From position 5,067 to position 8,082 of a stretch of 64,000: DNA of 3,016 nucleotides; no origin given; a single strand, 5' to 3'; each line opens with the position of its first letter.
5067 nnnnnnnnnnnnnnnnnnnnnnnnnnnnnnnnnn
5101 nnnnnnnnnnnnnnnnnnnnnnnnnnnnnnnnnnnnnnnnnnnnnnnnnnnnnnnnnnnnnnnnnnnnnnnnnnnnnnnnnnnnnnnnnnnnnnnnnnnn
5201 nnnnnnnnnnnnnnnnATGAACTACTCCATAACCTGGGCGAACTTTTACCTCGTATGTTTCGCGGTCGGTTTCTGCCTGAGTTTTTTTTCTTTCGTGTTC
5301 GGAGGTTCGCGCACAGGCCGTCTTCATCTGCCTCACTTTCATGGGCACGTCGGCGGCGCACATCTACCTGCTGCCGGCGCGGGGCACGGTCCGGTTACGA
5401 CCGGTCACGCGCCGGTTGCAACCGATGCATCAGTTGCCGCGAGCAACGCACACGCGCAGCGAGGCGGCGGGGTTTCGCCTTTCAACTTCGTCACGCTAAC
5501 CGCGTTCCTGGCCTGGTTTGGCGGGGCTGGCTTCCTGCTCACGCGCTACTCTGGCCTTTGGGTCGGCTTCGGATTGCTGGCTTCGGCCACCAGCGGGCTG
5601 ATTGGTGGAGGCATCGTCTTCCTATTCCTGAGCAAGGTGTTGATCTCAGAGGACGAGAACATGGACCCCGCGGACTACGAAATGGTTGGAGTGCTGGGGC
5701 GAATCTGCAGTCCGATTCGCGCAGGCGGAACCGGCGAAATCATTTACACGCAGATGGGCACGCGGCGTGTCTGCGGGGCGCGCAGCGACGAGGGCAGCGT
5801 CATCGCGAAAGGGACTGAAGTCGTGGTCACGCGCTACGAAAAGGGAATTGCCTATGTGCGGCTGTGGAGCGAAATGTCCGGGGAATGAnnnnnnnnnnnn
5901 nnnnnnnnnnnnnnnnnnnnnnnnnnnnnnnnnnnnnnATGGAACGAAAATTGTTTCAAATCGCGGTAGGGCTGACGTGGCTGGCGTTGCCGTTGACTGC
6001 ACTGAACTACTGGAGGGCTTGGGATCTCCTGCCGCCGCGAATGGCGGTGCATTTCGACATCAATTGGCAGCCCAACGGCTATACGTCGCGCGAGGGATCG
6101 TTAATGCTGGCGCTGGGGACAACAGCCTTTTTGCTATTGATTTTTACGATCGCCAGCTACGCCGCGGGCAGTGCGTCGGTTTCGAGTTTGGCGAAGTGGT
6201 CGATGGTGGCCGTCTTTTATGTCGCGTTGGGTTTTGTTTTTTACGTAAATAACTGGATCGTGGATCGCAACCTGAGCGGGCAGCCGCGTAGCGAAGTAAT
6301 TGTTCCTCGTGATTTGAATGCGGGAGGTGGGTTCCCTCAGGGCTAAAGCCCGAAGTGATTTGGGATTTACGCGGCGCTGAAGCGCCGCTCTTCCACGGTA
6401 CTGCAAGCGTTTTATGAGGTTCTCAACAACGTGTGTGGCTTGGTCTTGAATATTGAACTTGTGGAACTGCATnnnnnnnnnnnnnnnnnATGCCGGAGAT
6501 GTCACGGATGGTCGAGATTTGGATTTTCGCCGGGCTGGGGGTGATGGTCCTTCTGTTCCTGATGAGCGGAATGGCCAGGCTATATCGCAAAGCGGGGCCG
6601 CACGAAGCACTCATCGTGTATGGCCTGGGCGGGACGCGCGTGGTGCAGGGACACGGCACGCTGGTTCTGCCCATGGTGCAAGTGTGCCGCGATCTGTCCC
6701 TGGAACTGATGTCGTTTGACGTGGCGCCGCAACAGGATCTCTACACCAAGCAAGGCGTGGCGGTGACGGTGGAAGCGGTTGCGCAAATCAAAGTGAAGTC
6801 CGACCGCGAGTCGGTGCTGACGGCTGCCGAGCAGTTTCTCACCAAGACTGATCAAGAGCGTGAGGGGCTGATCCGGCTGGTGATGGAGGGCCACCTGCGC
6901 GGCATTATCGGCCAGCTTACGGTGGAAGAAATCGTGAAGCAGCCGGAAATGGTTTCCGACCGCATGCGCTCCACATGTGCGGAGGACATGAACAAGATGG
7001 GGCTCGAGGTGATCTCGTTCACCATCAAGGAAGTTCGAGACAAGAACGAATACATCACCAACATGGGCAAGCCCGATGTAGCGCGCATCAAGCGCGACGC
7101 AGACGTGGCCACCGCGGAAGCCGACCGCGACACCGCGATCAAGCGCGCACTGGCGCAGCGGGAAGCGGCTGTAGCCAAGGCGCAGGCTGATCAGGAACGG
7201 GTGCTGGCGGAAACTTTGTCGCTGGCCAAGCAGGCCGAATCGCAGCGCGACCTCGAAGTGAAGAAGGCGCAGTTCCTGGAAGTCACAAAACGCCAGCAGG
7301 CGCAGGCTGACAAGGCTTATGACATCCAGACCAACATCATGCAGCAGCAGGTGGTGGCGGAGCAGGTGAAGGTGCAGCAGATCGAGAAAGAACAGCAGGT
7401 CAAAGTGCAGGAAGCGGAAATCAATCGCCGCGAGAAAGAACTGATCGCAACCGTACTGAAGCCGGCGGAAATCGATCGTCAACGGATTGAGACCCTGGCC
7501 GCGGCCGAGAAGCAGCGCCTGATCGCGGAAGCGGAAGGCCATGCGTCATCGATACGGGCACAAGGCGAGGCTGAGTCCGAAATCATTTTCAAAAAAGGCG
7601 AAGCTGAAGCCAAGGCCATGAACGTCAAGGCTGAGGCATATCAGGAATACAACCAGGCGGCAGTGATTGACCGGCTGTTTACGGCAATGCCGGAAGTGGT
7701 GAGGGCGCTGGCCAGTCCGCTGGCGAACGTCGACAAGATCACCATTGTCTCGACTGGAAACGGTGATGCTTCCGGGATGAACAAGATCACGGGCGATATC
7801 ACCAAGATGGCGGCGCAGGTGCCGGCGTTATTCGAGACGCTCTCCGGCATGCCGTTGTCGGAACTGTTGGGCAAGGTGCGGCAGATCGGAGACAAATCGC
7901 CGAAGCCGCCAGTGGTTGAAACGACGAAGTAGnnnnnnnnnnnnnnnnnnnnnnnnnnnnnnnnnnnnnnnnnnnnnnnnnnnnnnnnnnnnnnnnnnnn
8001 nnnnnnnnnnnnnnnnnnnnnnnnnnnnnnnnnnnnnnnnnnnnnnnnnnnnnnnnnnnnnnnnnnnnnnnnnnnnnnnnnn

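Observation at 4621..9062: XRE-NfeD-DUF1648-flotillin-GlyZip-PspA: a six-gene co-directional membrane-stress island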

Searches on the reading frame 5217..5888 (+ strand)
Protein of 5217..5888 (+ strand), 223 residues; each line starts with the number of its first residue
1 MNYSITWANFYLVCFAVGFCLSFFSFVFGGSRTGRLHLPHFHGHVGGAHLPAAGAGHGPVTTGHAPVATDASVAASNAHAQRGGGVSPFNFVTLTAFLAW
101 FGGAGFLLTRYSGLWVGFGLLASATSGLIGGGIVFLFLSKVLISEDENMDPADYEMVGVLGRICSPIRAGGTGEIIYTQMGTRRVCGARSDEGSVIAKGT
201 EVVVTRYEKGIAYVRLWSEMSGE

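Call 3: search_protein_families(library=pfam, proteins=[window:5217-5888:+], max_evalue=0.1)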
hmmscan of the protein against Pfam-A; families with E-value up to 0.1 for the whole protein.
window:5217-5888:+ (223 aa): 1 family
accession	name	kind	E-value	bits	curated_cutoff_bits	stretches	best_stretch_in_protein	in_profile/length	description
PF01957.25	NfeD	-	0.045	14.4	29.1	1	188-215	30-56/57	NfeD-like C-terminal, partner-binding domain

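Call 4: search_protein_families(library=ncbifam, proteins=[window:5217-5888:+], max_evalue=0.1)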
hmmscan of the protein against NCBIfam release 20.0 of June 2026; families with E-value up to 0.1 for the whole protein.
window:5217-5888:+ (223 aa): 0 families

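Call 30: search_solved_structures(query=A2, max_evalue=1, show_alignments=2)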
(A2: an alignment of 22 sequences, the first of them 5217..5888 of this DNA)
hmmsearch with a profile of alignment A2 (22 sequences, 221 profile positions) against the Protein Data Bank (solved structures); distinct sequences matched with E-value up to 1: 1.
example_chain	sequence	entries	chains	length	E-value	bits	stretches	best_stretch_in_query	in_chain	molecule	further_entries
2k14_A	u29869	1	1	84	0.0012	21.6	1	130-201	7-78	YuaF protein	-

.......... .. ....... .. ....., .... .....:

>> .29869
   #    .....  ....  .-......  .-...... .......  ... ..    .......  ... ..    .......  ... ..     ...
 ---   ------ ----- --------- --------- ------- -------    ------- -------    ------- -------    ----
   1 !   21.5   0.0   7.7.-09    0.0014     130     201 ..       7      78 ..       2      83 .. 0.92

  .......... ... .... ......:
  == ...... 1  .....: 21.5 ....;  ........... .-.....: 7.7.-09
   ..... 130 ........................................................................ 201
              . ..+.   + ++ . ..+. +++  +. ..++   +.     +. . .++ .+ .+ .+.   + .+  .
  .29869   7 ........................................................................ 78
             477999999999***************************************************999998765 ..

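Call 31: search_protein_families(library=pfam, alignment_id=A2, max_evalue=0.1)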
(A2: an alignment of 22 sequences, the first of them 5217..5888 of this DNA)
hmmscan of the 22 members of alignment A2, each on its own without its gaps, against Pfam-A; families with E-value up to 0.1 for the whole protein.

A. member 1, window:5217-5888:+ (223 aa): 1 family
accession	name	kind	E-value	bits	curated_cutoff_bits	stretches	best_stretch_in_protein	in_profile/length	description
PF01957.25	NfeD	-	0.045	14.4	29.1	1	188-215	30-56/57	NfeD-like C-terminal, partner-binding domain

B. families by the number of members that match (of 22 scanned): 4 families
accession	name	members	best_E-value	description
PF14362.11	DUF4407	3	0.0086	Domain of unknown function (DUF4407)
PF01957.25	NfeD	3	0.021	NfeD-like C-terminal, partner-binding domain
PF20969.2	MASE11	1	0.038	MASE11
PF11134.13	Phage_stabilise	1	0.057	Phage stabilisation protein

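Call 76: search_protein_families(library=pfam, proteins=[window:5255-5818:+], max_evalue=0.01)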
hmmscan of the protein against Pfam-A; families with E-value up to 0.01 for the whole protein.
window:5255-5818:+ (187 aa): 0 families

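Call 78: search_protein_families(library=padloc, proteins=[window:5217-5888:+], max_evalue=0.01)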
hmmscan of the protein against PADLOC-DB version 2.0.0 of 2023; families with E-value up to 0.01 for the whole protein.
window:5217-5888:+ (223 aa): 0 families

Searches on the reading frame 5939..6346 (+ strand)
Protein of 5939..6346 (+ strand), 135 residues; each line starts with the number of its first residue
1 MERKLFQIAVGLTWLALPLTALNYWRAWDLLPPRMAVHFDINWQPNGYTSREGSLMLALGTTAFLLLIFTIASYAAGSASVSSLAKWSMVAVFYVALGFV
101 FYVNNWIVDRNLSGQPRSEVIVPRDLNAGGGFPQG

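Call 3: search_protein_families(library=pfam, proteins=[window:5939-6346:+], max_evalue=0.1)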
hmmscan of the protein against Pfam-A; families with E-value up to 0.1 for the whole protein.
window:5939-6346:+ (135 aa): 1 family
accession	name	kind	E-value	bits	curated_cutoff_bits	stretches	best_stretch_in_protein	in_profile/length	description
PF07853.16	DUF1648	-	9.4e-08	32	28.7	1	21-58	8-45/49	Domain of unknown function (DUF1648)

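Call 4: search_protein_families(library=ncbifam, proteins=[window:5939-6346:+], max_evalue=0.1)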
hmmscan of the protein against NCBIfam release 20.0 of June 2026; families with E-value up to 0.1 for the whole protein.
window:5939-6346:+ (135 aa): 1 family
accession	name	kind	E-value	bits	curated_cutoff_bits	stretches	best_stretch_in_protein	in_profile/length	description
NF045683.1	MerT_CopZ_Se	exception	0.09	12.2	375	0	53-102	18-67/235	MerT/CopZ fusion-like heavy metal transport selenoprotein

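Call 78: search_protein_families(library=padloc, proteins=[window:5939-6346:+], max_evalue=0.01)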
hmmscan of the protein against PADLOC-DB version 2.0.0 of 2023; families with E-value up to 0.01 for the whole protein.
window:5939-6346:+ (135 aa): 0 families

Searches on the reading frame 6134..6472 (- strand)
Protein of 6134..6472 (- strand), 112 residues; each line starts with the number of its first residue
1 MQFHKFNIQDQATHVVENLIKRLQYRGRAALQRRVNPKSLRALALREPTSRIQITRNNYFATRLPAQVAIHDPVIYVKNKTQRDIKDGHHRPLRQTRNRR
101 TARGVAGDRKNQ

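Call 76: search_protein_families(library=pfam, proteins=[window:6134-6472:-], max_evalue=0.01)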
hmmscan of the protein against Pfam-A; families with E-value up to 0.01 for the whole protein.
window:6134-6472:- (112 aa): 0 families

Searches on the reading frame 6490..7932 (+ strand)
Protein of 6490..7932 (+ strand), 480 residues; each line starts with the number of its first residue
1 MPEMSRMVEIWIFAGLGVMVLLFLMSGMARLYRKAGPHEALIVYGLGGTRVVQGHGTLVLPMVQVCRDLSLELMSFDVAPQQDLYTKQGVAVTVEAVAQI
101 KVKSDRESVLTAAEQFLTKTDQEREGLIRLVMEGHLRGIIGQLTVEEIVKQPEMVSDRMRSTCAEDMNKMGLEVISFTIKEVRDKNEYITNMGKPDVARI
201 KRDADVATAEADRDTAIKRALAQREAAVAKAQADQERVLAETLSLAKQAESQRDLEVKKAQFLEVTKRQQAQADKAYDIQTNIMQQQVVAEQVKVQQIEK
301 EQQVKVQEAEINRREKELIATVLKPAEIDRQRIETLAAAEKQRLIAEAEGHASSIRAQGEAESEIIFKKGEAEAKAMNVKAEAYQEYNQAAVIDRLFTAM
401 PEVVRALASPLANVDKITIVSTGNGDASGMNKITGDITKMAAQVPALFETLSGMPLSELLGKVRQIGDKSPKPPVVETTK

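Call 3: search_protein_families(library=pfam, proteins=[window:6490-7932:+], max_evalue=0.1)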
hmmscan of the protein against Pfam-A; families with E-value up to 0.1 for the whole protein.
window:6490-7932:+ (480 aa): 3 families
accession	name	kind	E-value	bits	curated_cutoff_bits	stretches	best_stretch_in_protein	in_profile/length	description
PF01145.31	Band_7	-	1.3e-30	107.2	23.6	1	34-212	2-175/176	SPFH domain / Band 7 family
PF15975.10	Flot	-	2.3e-08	34.6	27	1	347-447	1-115/124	Flotillin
PF04713.17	Pox_I5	-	0.013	16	25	1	9-53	5-49/75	Poxvirus protein I5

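Call 4: search_protein_families(library=ncbifam, proteins=[window:6490-7932:+], max_evalue=0.1)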
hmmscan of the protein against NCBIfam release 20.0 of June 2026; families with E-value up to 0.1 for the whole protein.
window:6490-7932:+ (480 aa): 1 family
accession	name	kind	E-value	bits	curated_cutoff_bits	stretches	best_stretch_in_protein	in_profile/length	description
NF058507.1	FlotScfldFlot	equivalog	1.9e-102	343.8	700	1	18-463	7-475/477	flotillin lipid rafts scaffold protein FloT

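Call 13: find_homologous_proteins(query=window:6490-7932:+, max_evalue=1e-20)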
Query window:6490-7932:+ (480 aa): 8000 proteins with E <= 1e-20 among 8000 candidates; the best 120 are listed.
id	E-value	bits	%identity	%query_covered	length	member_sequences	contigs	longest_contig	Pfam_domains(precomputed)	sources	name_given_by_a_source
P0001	3.2e-284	960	98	98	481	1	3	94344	PF01145.32,PF15975.11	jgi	jgi:flotillin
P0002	9.2e-284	959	96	100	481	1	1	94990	PF01145.32,PF15975.11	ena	-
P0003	8.6e-281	949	95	99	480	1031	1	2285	PF01145.32,PF15975.11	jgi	jgi:flotillin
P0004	1.4e-276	935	95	99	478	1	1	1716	PF01145.32,PF15975.11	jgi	jgi:flotillin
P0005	6.0e-275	930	95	99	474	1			PF01145.32,PF15975.11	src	-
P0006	1.6e-274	929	92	99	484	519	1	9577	PF01145.32,PF15975.11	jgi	jgi:flotillin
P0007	2.3e-274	928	95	97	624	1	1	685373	PF01145.32,PF15975.11,PF07853.17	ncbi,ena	-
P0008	9.1e-274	926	94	99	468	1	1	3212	PF01145.32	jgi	-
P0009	3.3e-273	924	93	99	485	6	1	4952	PF01145.32,PF15975.11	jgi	jgi:flotillin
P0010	4.9e-273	924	92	99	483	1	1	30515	PF01145.32,PF15975.11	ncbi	-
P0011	2.9e-271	918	92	99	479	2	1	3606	PF01145.32,PF15975.11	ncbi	-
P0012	1.4e-270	916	92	98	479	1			PF01145.32,PF15975.11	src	-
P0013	2.2e-270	915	93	97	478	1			PF01145.32,PF15975.11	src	-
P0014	3.0e-270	914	92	98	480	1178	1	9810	PF01145.32,PF15975.11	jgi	-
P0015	1.4e-269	912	93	99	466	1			PF01145.32,PF15975.11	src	-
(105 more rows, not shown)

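Call 15: find_related_loci(query=A1, collection=genome_contigs, flank=7000)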
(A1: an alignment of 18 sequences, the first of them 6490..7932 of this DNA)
Query A1 (480 aa) in genome_contigs; peptide patterns used: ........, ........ (x = any residue, [..] = any of these).
600 stretches matched a pattern (row limit reached: there are more); 582 encode a relative of the query (tblastn E <= 1e-3); the best 80 are kept; 80 distinct loci.
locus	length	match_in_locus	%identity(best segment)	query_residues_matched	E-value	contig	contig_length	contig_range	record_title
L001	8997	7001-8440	97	1-480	0e+0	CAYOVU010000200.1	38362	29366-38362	MAG TPA_asm: uncultured Acidobacteriaceae bacterium isolate binchicken_co344_337 genome assembly, contig: k141_5462124,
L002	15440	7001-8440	97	1-480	0e+0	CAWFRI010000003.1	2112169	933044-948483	MAG: uncultured Acidobacteriaceae bacterium isolate MFD00964.bin.1.7 genome assembly, contig: contig_3948, whole genome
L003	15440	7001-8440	96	1-480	0e+0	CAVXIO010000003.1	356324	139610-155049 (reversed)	MAG: uncultured Acidobacteriota bacterium isolate MFD03346.bin.1.90 genome assembly, contig: contig_15758, whole genome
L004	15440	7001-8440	97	1-480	0e+0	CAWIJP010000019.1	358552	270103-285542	MAG: uncultured Acidobacteriaceae bacterium isolate MFD05512.bin.1.162 genome assembly, contig: contig_477, whole genome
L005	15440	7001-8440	97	1-480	0e+0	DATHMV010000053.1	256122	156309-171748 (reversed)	MAG TPA_asm: Candidatus Aquilonibacter sp. isolate SMAG_U12641 k141_190213, whole genome shotgun sequence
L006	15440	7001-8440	97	1-480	0e+0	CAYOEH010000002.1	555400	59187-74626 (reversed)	MAG TPA_asm: uncultured Acidobacteriaceae bacterium isolate binchicken_co3_423 genome assembly, contig: NODE_3_length_55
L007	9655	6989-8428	96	1-480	0e+0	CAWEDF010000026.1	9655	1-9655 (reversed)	MAG: uncultured Acidobacteriaceae bacterium isolate MFD03346.bin.2.25 genome assembly, contig: contig_35579, whole genom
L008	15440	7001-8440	96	1-480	0e+0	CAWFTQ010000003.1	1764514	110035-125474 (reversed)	MAG: uncultured Acidobacteriaceae bacterium isolate MFD09567.bin.1.113 genome assembly, contig: contig_24059, whole geno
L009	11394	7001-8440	97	1-480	0e+0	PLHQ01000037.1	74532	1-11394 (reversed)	MAG: Acidobacteriaceae bacterium isolate bog_206 73.20110800_S1M.72_contig_1346, whole genome shotgun sequence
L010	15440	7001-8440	96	1-480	0e+0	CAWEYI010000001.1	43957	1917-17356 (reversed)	MAG: uncultured Acidobacteriaceae bacterium isolate MFD05512.bin.2.45 genome assembly, contig: contig_12096, whole genom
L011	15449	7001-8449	96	1-480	0e+0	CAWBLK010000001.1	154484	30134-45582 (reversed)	MAG: uncultured Acidobacteriaceae bacterium isolate MFD04434.bin.2.22 genome assembly, contig: contig_13510, whole genom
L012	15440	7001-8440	96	1-480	0e+0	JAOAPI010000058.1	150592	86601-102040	MAG: Candidatus Sulfotelmatobacter sp. isolate RYN_10 scaffold_333528, whole genome shotgun sequence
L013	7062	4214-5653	96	1-480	0e+0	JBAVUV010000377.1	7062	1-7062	MAG: Candidatus Sulfotelmatobacter sp. isolate MFD02578_ilm_asm_bin9 k127_7738, whole genome shotgun sequence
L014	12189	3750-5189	96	1-480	0e+0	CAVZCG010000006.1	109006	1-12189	MAG: uncultured Acidobacteriaceae bacterium isolate MFD02248.bin.1.138 genome assembly, contig: contig_13142, whole geno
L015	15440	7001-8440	96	1-480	0e+0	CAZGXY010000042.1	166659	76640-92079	MAG TPA_asm: uncultured Acidobacteriaceae bacterium isolate binchicken_co344_479 genome assembly, contig: k141_2216839,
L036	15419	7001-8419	92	1-473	0e+0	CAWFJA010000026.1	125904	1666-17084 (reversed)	MAG: Terriglobia bacterium isolate MFD01872.bin.2.36 genome assembly, contig: contig_69688, whole genome shotgun sequenc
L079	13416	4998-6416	87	1-473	0e+0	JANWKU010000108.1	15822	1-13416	MAG: Acidobacteriales bacterium isolate CRAIB_MAG101 c_000000053232, whole genome shotgun sequence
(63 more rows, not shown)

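Call 35: search_protein_families(library=pfam, proteins=[L005:6083-6976:+, L036:5987-6889:+, L079:4062-4943:+, L009:8509-8730:+, L002:8544-8750:+], max_evalue=0.1)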
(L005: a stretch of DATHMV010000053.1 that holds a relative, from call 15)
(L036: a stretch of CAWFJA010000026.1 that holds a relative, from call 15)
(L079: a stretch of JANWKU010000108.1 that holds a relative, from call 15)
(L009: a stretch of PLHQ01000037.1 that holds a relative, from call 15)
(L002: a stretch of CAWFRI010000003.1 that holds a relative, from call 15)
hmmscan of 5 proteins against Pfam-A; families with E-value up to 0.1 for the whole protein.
L005:6083-6976:+ (297 aa): 1 family
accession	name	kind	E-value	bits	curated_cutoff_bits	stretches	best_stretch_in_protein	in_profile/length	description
PF07853.16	DUF1648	-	2.3e-06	27.6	28.7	1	24-56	11-42/49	Domain of unknown function (DUF1648)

L036:5987-6889:+ (300 aa): 1 family
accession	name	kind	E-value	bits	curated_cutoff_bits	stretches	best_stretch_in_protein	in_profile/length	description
PF07853.16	DUF1648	-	9.5e-11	41.6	28.7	1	25-59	12-46/49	Domain of unknown function (DUF1648)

L079:4062-4943:+ (293 aa): 1 family
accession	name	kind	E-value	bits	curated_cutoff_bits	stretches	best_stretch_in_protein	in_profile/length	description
PF07853.16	DUF1648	-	1.2e-09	38.1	28.7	1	26-61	12-46/49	Domain of unknown function (DUF1648)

L009:8509-8730:+ (73 aa): 0 families

L002:8544-8750:+ (68 aa): 2 families
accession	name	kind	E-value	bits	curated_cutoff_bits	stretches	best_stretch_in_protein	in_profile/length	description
PF01769.21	MgtE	-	0.018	15.8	27.6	1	12-46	41-76/125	Divalent cation transporter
PF04418.17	DUF543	-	0.065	13.6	24.1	1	8-42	33-66/75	Domain of unknown function (DUF543)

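Call 78: search_protein_families(library=padloc, proteins=[window:6490-7932:+], max_evalue=0.01)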
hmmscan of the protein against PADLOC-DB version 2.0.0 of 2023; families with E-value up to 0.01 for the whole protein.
window:6490-7932:+ (480 aa): 0 families
